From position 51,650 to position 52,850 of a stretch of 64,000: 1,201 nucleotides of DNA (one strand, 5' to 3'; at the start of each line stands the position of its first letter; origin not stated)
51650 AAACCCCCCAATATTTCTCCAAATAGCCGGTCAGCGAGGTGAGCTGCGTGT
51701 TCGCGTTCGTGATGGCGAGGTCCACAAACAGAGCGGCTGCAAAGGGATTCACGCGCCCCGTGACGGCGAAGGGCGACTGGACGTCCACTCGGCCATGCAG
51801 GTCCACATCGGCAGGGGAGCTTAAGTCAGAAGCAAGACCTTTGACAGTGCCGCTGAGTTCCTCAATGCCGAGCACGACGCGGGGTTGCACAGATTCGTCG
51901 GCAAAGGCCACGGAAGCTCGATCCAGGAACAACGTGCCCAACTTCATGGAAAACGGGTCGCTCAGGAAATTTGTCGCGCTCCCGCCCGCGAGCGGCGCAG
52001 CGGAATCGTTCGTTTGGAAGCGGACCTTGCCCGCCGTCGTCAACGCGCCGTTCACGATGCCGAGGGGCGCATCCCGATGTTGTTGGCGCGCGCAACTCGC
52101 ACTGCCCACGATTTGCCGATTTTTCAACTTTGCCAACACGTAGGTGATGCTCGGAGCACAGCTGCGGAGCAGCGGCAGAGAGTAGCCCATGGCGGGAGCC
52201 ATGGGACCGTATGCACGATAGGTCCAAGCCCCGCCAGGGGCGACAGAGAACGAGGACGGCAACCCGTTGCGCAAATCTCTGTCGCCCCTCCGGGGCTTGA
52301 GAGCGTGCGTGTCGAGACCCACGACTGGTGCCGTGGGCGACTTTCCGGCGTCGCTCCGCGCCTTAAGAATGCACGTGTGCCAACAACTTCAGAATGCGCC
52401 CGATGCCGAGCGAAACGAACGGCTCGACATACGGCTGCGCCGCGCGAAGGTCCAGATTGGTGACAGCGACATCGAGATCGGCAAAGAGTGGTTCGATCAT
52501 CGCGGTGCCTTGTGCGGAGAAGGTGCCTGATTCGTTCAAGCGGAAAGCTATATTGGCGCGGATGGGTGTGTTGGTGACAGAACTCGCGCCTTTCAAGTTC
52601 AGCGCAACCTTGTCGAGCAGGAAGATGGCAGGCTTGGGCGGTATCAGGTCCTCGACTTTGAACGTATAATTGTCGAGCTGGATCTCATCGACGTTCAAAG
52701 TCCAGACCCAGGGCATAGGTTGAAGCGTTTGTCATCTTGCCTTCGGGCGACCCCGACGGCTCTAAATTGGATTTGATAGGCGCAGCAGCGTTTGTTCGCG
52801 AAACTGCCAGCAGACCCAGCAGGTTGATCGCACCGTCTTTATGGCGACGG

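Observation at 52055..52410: Non-autonomous 336-bp element with terminal inverted repeats and a perfect 10-bp target-site duplication, caught inside a gene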

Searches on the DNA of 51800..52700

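Call 24: search_rna_families(source=window, start=51800, end=52700, threshold=evalue, max_evalue=1)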
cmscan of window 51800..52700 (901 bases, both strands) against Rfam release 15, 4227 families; matches with E-value up to 1: 5.
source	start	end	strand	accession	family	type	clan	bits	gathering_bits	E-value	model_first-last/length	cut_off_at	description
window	52160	52205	-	RF01687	Acido-Lenti-1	Gene; sRNA;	-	49.7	37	4.4e-10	1-46/46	no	Acido-Lenti-1 RNA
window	52214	52311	-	RF02094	mir-1803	Gene; miRNA;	-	20.4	95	0.53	1-76/76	no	mir-1803 microRNA precursor microRNA precursor family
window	52227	52297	-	RF03629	mir-641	Gene; miRNA;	-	20.3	100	0.52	1-98/98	no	mir-641 microRNA precursor family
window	52258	52297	+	RF01687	Acido-Lenti-1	Gene; sRNA;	-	19.5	37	0.071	1-46/46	no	Acido-Lenti-1 RNA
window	52318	52363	+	RF01687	Acido-Lenti-1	Gene; sRNA;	-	16.2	37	0.57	1-46/46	no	Acido-Lenti-1 RNA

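Call 25: search_rna_families(source=window, start=52000, end=52460, threshold=evalue, max_evalue=1, show_alignments=3)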
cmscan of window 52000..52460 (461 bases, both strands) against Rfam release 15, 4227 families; matches with E-value up to 1: 5.
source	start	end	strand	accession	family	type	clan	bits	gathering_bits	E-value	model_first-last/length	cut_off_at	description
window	52160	52205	-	RF01687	Acido-Lenti-1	Gene; sRNA;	-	49.7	37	2.2e-10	1-46/46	no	Acido-Lenti-1 RNA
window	52214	52311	-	RF02094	mir-1803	Gene; miRNA;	-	20.4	95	0.27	1-76/76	no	mir-1803 microRNA precursor microRNA precursor family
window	52227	52297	-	RF03629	mir-641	Gene; miRNA;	-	20.3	100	0.26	1-98/98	no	mir-641 microRNA precursor family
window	52258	52297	+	RF01687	Acido-Lenti-1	Gene; sRNA;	-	19.5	37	0.036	1-46/46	no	Acido-Lenti-1 RNA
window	52318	52363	+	RF01687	Acido-Lenti-1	Gene; sRNA;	-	16.2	37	0.29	1-46/46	no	Acido-Lenti-1 RNA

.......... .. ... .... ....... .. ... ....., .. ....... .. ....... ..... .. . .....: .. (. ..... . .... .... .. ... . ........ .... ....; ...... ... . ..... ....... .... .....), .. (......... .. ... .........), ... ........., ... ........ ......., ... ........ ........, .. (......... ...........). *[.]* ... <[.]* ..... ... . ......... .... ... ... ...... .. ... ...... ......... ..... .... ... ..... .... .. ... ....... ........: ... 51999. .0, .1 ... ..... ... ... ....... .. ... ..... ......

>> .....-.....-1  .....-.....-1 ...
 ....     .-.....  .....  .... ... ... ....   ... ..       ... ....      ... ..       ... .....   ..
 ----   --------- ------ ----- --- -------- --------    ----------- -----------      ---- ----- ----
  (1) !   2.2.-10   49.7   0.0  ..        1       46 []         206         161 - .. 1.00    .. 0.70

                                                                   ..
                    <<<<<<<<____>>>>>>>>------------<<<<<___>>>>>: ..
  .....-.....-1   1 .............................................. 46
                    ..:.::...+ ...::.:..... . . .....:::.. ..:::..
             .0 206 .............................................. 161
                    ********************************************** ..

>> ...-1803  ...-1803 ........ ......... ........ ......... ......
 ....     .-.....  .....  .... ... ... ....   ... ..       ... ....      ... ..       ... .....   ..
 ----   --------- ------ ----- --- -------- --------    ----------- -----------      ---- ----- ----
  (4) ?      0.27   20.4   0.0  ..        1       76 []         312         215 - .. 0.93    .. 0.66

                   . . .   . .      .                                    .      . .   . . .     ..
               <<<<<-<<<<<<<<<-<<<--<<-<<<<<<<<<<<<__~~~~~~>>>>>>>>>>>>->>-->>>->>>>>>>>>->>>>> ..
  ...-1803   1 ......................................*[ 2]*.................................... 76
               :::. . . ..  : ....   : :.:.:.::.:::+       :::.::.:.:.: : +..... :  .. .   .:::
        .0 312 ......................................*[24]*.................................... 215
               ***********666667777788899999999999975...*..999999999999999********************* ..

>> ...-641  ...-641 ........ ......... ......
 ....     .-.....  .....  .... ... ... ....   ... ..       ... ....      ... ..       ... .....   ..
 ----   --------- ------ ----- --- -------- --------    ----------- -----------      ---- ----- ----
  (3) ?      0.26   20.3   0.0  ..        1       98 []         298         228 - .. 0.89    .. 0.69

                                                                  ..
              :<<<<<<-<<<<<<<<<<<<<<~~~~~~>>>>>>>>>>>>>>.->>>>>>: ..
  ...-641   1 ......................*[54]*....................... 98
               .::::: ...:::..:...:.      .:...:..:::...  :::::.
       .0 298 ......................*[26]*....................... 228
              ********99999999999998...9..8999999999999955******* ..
